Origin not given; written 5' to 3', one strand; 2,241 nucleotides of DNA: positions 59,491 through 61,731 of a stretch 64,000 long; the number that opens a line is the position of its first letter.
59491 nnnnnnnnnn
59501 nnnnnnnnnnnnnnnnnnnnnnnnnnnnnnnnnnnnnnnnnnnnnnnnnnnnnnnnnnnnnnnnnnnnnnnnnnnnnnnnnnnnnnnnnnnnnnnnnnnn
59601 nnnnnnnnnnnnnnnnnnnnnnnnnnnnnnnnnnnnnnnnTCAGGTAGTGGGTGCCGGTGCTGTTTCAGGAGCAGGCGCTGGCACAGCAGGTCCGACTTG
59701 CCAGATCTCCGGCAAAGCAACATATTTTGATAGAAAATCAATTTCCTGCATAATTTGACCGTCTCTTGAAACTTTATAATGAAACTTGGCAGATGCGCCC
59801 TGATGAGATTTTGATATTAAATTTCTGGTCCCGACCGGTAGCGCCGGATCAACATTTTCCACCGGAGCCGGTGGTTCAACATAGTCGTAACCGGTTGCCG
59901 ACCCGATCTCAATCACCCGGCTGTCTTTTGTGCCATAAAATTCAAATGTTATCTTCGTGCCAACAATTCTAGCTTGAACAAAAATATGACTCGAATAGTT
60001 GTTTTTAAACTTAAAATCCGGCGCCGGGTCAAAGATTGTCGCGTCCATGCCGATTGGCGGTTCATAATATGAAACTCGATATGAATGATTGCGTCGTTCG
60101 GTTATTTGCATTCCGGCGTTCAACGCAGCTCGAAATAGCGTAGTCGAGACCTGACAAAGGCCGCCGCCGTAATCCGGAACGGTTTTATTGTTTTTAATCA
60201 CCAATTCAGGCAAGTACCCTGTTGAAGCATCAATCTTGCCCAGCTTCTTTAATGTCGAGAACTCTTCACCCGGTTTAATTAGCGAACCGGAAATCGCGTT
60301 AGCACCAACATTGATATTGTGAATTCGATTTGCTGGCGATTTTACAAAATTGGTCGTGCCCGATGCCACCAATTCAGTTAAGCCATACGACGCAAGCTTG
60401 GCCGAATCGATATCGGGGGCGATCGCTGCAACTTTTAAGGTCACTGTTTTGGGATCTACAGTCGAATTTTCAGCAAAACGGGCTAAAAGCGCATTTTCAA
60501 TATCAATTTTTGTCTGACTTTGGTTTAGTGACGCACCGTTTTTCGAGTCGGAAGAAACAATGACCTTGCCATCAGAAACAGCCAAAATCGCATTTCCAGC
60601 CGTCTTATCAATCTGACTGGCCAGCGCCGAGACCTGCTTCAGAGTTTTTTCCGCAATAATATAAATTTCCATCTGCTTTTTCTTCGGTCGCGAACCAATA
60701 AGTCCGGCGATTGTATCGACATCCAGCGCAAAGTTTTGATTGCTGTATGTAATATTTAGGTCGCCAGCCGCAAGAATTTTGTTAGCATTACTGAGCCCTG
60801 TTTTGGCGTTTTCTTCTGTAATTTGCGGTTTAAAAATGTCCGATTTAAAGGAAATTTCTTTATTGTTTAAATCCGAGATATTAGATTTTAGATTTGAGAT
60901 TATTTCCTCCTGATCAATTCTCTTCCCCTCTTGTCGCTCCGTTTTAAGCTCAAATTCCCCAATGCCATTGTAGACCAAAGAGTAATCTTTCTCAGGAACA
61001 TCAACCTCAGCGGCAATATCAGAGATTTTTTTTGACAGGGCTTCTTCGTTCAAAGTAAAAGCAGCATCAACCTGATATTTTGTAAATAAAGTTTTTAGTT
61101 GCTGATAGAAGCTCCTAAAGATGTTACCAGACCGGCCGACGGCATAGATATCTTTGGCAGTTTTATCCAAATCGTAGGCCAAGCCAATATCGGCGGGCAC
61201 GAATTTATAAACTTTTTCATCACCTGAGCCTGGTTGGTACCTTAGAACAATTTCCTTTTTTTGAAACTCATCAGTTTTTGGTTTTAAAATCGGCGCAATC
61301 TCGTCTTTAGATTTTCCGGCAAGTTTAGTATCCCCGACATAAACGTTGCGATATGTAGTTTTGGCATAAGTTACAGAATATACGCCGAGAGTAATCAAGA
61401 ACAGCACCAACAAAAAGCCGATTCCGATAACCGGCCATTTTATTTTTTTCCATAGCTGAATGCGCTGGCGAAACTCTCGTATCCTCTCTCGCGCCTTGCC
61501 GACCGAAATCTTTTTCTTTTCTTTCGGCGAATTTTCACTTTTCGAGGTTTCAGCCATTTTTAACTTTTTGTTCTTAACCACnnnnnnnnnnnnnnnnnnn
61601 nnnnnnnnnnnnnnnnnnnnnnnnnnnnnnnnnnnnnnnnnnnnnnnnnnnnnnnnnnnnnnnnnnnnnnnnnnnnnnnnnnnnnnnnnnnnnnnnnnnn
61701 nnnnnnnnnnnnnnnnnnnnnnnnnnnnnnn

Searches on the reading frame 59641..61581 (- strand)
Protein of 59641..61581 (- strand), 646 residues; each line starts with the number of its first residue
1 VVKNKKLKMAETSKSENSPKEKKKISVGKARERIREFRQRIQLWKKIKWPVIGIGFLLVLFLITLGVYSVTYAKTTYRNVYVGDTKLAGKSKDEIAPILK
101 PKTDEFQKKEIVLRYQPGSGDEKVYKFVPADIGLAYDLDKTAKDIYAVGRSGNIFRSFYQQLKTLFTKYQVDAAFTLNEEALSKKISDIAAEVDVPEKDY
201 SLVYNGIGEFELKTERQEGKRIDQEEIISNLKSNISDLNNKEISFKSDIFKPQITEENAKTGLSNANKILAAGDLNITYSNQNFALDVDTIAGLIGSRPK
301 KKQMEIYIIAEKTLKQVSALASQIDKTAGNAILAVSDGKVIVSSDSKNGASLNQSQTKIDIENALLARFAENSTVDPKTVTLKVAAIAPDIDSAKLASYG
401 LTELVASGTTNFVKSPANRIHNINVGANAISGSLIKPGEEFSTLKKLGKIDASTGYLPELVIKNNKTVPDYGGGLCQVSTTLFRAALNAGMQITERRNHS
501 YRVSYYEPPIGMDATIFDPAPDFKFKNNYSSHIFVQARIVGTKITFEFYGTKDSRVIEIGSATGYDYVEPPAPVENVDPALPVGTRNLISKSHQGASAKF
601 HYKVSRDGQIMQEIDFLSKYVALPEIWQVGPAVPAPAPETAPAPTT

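Call 12: search_protein_families(library=pfam, proteins=[window:59641-61581:-], max_evalue=0.1)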
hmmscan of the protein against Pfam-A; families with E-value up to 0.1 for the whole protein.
window:59641-61581:- (646 aa): 2 families
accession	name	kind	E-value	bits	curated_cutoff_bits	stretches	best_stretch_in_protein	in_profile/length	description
PF04294.18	VanW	-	2.4e-44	150.4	27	1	418-549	1-130/130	VanW like protein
PF12229.13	PG_binding_4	-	1.7e-22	80.2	22.1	2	125-243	1-116/117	Putative peptidoglycan binding domain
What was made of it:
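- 59641..61581 (-): Convergent neighbour: VanW-like protein with a PG_binding_4 domain. Its 3' end abuts the unit. Call 12 (PF04294 at 2.4e-44; PF12229).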

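Call 13: find_related_loci(query=window:59641-61581:-, collection=genome_contigs, flank=4000)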
Query window:59641-61581:- (646 aa) in genome_contigs; peptide patterns used: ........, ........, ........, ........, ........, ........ (x = any residue, [..] = any of these).
138 stretches matched a pattern; 65 encode a relative of the query (tblastn E <= 1e-3); 65 distinct loci.
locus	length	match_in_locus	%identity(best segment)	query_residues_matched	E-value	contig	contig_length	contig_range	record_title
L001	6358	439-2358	70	6-646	0e+0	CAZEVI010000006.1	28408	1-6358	MAG TPA_asm: uncultured Candidatus Saccharibacteria bacterium isolate binchicken_co387_690 genome assembly, contig: NODE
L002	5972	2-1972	66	1-645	0e+0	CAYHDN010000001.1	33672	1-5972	MAG TPA_asm: uncultured Candidatus Saccharibacteria bacterium isolate ERP119705_co12_92 genome assembly, contig: NODE_13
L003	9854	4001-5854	62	23-642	0e+0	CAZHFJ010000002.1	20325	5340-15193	MAG TPA_asm: uncultured Candidatus Saccharibacteria bacterium isolate SRP118108_co4_36 genome assembly, contig: NODE_196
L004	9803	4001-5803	53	47-645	0e+0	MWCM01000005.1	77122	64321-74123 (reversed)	MAG: bacterium ADurb.Bin212 isolate ADurb.Bin212 BWY19_contig000005, whole genome shotgun sequence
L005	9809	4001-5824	56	27-630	0e+0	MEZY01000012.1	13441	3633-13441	MAG: Candidatus Berkelbacteria bacterium RIFOXYA2_FULL_43_10 rifoxya2_full_scaffold_1632, whole genome shotgun sequence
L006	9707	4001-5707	51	65-631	0e+0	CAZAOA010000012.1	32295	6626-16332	MAG TPA_asm: uncultured Candidatus Saccharibacteria bacterium isolate SRP179991_co5_105 genome assembly, contig: NODE_23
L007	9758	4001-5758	48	45-630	0e+0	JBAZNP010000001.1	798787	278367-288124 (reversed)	MAG: Patescibacteria group bacterium isolate SO_2017_LW4_72 scaffold_15_c1_LW137-91_2017, whole genome shotgun sequence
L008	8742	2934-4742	53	45-644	0e+0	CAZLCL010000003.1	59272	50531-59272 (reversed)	MAG TPA_asm: uncultured Candidatus Saccharibacteria bacterium isolate binchicken_co20_428 genome assembly, contig: NODE_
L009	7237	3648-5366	48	54-630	2e-172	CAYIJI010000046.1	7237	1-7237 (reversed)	MAG TPA_asm: uncultured Candidatus Saccharibacteria bacterium isolate ERP119705_co23_573 genome assembly, contig: NODE_1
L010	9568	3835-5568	46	56-630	1e-165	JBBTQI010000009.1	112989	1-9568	MAG: Patescibacteria group bacterium isolate H43-bin163_1 H43_bin163_1_000000000009, whole genome shotgun sequence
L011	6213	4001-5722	45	65-639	3e-161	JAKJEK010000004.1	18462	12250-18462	MAG: Patescibacteria group bacterium isolate UR.bin185 UR_contig_7666, whole genome shotgun sequence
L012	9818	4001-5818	47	48-646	7e-177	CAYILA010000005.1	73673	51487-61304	MAG TPA_asm: uncultured Candidatus Saccharibacteria bacterium isolate ERP119705_co24_1018 genome assembly, contig: NODE_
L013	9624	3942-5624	33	67-630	2e-89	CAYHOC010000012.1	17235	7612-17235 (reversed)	MAG TPA_asm: uncultured Gammaproteobacteria bacterium isolate ERP119705_co14_526 genome assembly, contig: NODE_3522_leng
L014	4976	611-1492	32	310-614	2e-37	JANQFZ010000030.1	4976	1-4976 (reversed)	MAG: Vallitaleaceae bacterium isolate PL23b_bin.23 k99_2402461, whole genome shotgun sequence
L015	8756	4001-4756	37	379-632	6e-37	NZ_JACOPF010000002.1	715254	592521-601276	Mediterraneibacter hominis strain NSJ-55 DNA.506_ctg0002, whole genome shotgun sequence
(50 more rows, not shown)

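Call 45: find_related_loci(query=window:59641-61581:-, collection=metagenome_contigs, flank=4000)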
Query window:59641-61581:- (646 aa) in metagenome_contigs; peptide patterns used: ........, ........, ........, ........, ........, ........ (x = any residue, [..] = any of these).
243 stretches matched a pattern; 43 encode a relative of the query (tblastn E <= 1e-3); 43 distinct loci.
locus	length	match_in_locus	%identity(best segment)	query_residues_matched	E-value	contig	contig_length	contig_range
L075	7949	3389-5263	95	9-633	0e+0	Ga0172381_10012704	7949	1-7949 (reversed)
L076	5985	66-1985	70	6-646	0e+0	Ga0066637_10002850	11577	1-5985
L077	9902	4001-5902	69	2-632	0e+0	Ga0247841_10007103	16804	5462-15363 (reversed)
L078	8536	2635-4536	69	2-632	0e+0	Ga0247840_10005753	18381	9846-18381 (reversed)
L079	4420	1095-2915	71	40-644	0e+0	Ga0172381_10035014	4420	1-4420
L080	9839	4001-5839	63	32-642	0e+0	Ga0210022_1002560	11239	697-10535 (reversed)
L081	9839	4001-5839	63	32-642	0e+0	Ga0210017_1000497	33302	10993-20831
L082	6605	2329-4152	56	27-630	0e+0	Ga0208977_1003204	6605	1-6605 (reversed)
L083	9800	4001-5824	56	27-630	0e+0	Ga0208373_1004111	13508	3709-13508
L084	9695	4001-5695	54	64-630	0e+0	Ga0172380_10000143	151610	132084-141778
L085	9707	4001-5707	51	65-631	0e+0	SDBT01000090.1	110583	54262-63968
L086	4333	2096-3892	48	30-635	0e+0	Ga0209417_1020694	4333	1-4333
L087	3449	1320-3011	49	65-635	0e+0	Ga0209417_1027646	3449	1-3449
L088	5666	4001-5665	51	65-617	0e+0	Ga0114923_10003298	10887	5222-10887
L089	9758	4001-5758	48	45-630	0e+0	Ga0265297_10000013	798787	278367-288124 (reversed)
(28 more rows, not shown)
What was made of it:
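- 59641..61581 (-): It was used as the synteny anchor in calls 13 and 45.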

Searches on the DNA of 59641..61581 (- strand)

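Call 51: search_rna_families(source=L075, start=5200, end=5900, threshold=evalue, max_evalue=10, show_alignments=2)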
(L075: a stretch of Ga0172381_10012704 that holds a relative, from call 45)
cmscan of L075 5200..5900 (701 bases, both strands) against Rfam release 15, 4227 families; matches with E-value up to 10: 3.
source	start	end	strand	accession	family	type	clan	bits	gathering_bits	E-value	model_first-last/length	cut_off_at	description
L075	5786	5882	-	RF00426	SCARNA15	Gene; snRNA; snoRNA; scaRNA;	CL00019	17.9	65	1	1-128/128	no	Small Cajal body specific RNA 15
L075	5513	5542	+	RF01707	JUMPstart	Cis-reg;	-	17.7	35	0.49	1-38/38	no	JUMPstart RNA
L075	5637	5674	-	RF01130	sR46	Gene; snRNA; snoRNA; CD-box;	-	10.9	50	9.8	1-56/56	no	Small nucleolar RNA sR46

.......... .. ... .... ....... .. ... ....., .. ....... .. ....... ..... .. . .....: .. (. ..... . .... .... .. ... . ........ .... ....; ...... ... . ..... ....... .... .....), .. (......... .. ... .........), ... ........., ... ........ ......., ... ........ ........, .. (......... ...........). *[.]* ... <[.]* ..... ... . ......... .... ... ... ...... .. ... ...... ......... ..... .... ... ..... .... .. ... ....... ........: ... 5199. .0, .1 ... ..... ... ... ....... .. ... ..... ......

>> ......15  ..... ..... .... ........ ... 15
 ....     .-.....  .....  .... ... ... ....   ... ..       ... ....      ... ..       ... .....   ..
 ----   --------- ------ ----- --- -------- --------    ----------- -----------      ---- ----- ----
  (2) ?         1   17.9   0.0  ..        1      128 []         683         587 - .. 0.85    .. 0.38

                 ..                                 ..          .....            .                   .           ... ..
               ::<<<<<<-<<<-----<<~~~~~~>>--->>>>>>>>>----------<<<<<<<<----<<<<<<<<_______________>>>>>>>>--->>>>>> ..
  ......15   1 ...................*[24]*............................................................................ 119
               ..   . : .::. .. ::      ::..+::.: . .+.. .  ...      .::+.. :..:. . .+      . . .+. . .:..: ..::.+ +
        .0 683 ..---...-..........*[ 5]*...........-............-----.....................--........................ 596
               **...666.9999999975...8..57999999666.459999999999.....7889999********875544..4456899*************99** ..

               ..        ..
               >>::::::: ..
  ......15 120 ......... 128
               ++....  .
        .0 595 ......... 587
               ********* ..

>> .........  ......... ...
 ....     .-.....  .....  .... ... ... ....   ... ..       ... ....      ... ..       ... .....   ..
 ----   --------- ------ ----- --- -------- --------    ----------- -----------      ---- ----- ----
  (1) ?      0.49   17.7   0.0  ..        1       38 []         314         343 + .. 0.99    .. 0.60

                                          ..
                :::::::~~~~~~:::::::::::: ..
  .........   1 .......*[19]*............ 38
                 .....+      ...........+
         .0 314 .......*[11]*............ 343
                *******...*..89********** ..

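Call 61: search_rna_families(sources=[L001, L002, L003, L004, L005, L006, L008, L066, L075, L077, L079, L082, L084], threshold=gathering)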
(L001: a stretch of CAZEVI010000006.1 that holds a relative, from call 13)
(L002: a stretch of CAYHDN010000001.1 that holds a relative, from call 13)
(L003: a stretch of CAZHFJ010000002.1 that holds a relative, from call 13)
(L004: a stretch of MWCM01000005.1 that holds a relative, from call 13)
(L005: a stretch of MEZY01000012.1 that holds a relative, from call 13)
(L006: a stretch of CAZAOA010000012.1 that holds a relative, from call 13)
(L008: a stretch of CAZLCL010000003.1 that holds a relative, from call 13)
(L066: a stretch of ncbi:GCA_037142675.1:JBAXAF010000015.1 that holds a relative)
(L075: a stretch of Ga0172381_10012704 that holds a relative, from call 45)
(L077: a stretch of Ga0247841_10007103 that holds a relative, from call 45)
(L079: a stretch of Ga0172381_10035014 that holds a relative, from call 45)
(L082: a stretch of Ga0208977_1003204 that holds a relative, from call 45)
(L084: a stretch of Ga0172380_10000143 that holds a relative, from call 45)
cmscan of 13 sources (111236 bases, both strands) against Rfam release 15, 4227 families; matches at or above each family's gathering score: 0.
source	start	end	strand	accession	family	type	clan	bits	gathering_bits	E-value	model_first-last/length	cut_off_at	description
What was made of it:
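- On Any Rfam 15 family (RNase P, tmRNA, SRP, 6S, OLE, GOLLD, ROOL, HEARO, raiA, riboswitches and others): Calls 51 and 61: nothing in L075 or in 13 relatives' loci.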
